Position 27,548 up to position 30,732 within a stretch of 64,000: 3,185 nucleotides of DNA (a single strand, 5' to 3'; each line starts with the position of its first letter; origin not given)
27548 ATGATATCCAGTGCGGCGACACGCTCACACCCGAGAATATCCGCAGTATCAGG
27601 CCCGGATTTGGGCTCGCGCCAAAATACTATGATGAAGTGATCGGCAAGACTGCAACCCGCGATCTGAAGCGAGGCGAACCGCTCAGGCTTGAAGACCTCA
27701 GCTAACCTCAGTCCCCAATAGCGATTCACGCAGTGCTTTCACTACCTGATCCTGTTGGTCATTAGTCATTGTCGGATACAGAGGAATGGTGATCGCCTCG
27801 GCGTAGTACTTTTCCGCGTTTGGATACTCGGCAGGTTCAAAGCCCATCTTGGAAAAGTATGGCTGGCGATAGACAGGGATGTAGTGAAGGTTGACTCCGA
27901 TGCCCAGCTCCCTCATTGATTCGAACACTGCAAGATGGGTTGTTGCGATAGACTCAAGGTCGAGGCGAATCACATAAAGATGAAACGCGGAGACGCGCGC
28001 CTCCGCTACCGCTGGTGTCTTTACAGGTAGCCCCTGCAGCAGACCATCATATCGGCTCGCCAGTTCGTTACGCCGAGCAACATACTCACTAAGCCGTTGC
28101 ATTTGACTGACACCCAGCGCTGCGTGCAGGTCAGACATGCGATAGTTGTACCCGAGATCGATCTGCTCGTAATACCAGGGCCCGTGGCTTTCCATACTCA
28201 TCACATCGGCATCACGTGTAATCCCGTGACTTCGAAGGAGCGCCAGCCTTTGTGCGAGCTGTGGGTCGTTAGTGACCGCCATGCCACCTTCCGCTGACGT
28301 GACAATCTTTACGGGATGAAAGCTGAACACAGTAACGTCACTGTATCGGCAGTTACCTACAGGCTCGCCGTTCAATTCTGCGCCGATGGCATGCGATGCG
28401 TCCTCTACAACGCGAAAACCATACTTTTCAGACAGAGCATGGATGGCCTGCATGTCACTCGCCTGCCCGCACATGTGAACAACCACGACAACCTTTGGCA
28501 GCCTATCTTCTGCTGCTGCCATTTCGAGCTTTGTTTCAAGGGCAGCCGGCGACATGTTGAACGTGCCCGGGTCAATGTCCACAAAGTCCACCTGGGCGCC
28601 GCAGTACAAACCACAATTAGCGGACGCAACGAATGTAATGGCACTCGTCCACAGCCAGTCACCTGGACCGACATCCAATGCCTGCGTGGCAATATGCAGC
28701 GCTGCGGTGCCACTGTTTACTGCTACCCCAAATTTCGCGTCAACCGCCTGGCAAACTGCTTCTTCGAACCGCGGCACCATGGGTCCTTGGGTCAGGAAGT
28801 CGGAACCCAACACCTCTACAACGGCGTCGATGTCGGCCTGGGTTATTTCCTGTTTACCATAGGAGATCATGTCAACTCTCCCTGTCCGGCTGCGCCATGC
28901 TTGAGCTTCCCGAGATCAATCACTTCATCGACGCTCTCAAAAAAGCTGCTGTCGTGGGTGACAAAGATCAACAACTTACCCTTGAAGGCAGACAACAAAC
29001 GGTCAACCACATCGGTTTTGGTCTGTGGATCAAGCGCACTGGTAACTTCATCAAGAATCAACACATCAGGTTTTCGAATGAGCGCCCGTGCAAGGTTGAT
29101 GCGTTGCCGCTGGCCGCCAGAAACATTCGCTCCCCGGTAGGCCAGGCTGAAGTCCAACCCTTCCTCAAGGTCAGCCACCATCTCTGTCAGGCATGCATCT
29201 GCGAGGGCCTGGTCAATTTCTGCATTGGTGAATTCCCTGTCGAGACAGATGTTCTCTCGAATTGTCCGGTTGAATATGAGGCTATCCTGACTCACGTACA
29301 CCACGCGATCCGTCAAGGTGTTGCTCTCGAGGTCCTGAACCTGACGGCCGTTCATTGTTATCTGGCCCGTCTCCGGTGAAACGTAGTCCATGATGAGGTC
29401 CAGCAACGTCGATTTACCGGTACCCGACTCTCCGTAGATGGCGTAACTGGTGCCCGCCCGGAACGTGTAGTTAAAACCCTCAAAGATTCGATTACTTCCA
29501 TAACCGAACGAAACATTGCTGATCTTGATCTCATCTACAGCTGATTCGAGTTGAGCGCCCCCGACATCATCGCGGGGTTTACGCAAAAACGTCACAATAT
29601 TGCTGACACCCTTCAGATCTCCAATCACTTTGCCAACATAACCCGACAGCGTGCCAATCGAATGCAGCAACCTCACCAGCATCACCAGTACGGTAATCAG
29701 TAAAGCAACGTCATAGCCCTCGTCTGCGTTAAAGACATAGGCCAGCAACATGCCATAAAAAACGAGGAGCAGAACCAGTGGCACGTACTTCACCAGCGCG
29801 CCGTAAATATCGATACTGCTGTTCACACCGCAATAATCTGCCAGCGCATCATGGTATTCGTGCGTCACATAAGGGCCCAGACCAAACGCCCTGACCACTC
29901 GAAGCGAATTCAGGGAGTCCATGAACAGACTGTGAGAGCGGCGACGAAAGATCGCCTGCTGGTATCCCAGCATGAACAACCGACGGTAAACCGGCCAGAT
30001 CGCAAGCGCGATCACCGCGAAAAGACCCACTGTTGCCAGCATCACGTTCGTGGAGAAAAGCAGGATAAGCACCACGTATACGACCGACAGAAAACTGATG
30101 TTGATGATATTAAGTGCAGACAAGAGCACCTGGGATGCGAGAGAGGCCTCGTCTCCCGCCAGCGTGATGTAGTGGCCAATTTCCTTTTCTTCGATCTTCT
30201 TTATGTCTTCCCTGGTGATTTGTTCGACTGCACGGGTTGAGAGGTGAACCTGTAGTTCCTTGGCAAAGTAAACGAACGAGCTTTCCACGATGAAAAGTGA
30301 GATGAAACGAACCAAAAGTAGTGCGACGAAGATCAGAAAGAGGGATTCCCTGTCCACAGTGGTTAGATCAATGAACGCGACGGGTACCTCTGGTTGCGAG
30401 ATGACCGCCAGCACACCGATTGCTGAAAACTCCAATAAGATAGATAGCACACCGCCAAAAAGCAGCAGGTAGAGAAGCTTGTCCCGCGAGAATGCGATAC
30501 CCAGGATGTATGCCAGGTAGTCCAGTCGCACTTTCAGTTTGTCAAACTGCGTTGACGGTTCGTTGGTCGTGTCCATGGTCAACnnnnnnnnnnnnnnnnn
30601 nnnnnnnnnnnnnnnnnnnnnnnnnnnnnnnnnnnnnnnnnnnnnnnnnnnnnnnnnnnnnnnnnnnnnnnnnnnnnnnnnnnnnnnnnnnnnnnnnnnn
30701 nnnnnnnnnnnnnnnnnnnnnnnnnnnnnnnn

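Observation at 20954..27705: Pseudaminic-acid N-acyl and side-chain remodelling set: PIG-L deacetylase, PhyH dioxygenase, methyltransferase, two different formyltransferase-like proteins and WbqC wrapped around pseG and pseI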

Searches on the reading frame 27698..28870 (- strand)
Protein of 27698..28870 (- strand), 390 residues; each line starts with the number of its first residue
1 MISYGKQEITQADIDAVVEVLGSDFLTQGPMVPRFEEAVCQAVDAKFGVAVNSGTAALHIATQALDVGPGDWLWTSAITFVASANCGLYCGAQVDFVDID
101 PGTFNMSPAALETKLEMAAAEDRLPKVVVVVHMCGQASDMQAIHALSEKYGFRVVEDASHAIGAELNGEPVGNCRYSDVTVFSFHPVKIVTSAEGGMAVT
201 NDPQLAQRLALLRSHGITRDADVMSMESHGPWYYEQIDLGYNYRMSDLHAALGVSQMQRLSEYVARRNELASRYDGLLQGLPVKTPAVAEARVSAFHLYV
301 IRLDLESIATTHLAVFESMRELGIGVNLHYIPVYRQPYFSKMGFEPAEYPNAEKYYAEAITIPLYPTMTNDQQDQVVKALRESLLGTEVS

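Call 4: search_protein_families(library=pfam, proteins=[window:27698-28870:-], max_evalue=0.01)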
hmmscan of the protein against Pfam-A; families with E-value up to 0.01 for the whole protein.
window:27698-28870:- (390 aa): 3 families
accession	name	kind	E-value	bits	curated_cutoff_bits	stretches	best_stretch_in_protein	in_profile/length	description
PF01041.23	DegT_DnrJ_EryC1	-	5.3e-107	358.6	19.8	1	9-381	3-360/360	DegT/DnrJ/EryC1/StrS aminotransferase family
PF01212.27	Beta_elim_lyase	-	6.9e-07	29.3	27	1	21-288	23-275/288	Beta-eliminating lyase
PF00155.27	Aminotran_1_2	-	3.2e-06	27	19.7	1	32-164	44-192/361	Aminotransferase class I and II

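Call 5: search_protein_families(library=ncbifam, proteins=[window:27698-28870:-], max_evalue=0.01)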
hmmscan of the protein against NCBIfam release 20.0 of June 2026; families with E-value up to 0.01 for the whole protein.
window:27698-28870:- (390 aa): 7 families
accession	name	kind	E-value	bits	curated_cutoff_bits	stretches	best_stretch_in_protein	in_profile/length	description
TIGR03588.1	PseC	equivalog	5e-165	549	423.5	1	1-383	1-379/380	UDP-4-amino-4,6-dideoxy-N-acetyl-beta-L-altrosamine transaminase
NF008658.2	PRK11658.1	equivalog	2.4e-81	273.3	631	1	3-382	6-375/379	UDP-4-amino-4-deoxy-L-arabinose aminotransferase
TIGR04181.1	NHT_00031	hypoth_equivalog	2e-67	227.6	420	1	9-363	8-357/359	LegC family aminotransferase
NF008687.0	PRK11706.1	equivalog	2.5e-56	191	375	1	1-382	1-372/375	dTDP-4-amino-4,6-dideoxygalactose transaminase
TIGR02379.1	ECA_wecE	subfamily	1.2e-45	155.9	434.85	1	2-381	2-372/376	dTDP-4-amino-4,6-dideoxy-D-glucose transaminase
TIGR04427.1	PLP_DesI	equivalog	3e-39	135.2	650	1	20-381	41-380/390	dTDP-4-dehydro-6-deoxyglucose aminotransferase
NF011936.0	PRK15407.1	equivalog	1.4e-37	129.5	423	2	2-216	37-251/440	lipopolysaccharide biosynthesis protein RfbH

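Call 71: list_cluster_members(proteins=[window:27698-28870:-, window:35029-36027:-, window:44301-46178:-, window:54271-55599:-, window:56451-57881:-, window:52422-53309:-])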
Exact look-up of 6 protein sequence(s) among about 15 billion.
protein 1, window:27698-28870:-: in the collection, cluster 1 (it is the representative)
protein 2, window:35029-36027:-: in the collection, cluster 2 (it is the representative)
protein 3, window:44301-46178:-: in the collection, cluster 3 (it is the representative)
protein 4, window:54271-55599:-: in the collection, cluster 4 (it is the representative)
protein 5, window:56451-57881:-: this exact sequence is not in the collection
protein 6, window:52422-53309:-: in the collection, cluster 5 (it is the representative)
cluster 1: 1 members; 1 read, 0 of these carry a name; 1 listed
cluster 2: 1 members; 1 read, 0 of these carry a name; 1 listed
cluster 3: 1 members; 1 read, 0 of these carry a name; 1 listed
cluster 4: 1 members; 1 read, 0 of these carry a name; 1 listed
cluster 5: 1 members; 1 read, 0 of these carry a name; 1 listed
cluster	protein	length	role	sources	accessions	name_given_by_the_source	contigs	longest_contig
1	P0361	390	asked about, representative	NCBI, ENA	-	-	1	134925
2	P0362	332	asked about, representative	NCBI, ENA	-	-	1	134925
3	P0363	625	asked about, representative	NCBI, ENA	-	-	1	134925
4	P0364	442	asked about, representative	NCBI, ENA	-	-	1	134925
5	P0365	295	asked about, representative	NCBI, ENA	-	-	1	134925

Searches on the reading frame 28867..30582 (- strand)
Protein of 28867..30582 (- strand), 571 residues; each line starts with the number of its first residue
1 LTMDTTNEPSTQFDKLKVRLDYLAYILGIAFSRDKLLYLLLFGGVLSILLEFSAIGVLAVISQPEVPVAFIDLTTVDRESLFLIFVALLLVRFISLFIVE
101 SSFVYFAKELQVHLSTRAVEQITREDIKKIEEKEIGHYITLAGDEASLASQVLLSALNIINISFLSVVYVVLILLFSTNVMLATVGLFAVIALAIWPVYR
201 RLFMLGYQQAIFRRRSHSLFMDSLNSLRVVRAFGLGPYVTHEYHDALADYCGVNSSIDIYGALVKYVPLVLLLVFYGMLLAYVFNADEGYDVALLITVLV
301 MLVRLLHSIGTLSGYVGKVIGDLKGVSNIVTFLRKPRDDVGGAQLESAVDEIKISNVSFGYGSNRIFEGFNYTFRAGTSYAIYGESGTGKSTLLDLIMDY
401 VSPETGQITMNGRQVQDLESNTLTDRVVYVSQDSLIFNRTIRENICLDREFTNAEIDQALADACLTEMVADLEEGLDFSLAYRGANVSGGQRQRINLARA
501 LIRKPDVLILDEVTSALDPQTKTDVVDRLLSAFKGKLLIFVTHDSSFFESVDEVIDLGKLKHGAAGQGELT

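Call 7: search_protein_families(library=pfam, proteins=[window:28867-30582:-], max_evalue=0.001)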
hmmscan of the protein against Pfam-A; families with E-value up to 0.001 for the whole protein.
window:28867-30582:- (571 aa): 6 families
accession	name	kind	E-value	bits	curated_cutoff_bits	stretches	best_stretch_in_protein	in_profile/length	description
PF00005.33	ABC_tran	-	7.4e-30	104.8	25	1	368-515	2-137/137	ABC transporter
PF00664.28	ABC_membrane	-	2.5e-11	44.2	28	1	75-254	35-217/274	ABC transporter transmembrane region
PF13304.12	AAA_21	-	1.3e-07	32.4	27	0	486-546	237-301/304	AAA domain, putative AbiEii toxin, Type IV TA system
PF02463.25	SMC_N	-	5.6e-07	29.6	40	1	380-559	27-213/220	RecF/RecN/SMC N terminal domain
PF13555.12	AAA_29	-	1.8e-05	24.8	27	1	367-411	12-55/61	P-loop containing region of AAA domain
PF13191.12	AAA_16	-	2.7e-05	25.2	32.6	1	378-516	25-143/167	AAA ATPase domain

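Call 76: search_protein_families(library=ncbifam, proteins=[window:28867-30582:-], max_evalue=0.00001)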
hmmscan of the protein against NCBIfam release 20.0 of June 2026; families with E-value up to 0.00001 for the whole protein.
window:28867-30582:- (571 aa): 184 families (the best 25 are shown)
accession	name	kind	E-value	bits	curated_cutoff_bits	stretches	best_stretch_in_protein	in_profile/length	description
NF045513.1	HepA_fam_ABC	equivalog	8.5e-68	229.2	725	1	83-558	100-582/610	heterocyst formation ABC transporter subunit HepA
TIGR02203.1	MsbA_lipidA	equivalog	8.2e-59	199.6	602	1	45-557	20-541/572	lipid A export permease/ATP-binding protein MsbA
TIGR02857.1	CydD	equivalog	1e-58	199.6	435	1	327-557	295-529/529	thiol reductant ABC exporter subunit CydD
TIGR03375.1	type_I_sec_LssB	subfamily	1.4e-57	195.4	693.1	1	108-555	218-672/696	type I secretion system permease/ATPase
TIGR02868.1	CydC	equivalog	7.6e-56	189.8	329.05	1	164-544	139-529/530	thiol reductant ABC exporter subunit CydC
TIGR03796.1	NHLM_micro_ABC1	equivalog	8.9e-56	189.4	853.3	1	8-558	127-685/710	NHLP family bacteriocin export ABC transporter peptidase/permease/ATPase subunit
TIGR00958.1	3a01208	subfamily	3.3e-54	184.3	874.6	1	86-559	208-688/711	antigen peptide transporter 2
NF008364.0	PRK11160.1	equivalog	2.2e-47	161.9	630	1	163-559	144-551/575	heme ABC transporter ATP-binding protein/permease CydC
TIGR02204.1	MsbA_rel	hypoth_equivalog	2.5e-45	155.2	780.4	1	146-558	125-550/576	ABC transporter, permease/ATP-binding protein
NF050066.1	LPSTprtrPglK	equivalog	3.1e-45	154.7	1000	1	105-557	99-555/558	BC-type lipopolysaccharide transporter PglK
TIGR03797.1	NHLM_micro_ABC2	equivalog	1.9e-44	152.2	709.4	1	154-530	251-632/686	NHLP bacteriocin export ABC transporter permease/ATPase subunit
NF010178.0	PRK13657.1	equivalog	3.8e-44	151.1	733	1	291-556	274-541/588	glucan ABC transporter ATP-binding protein/ permease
TIGR01842.1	type_I_sec_PrtD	subfamily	1.8e-43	148.9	510.15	1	35-557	7-526/544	type I secretion system permease/ATPase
TIGR01193.1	bacteriocin_ABC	subfamily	1.6e-42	146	523.85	1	346-558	468-682/708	peptide cleavage/export ABC transporter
TIGR01846.1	type_I_sec_HlyB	subfamily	1.8e-42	145.5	725.55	1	81-559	178-666/694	type I secretion system permease/ATPase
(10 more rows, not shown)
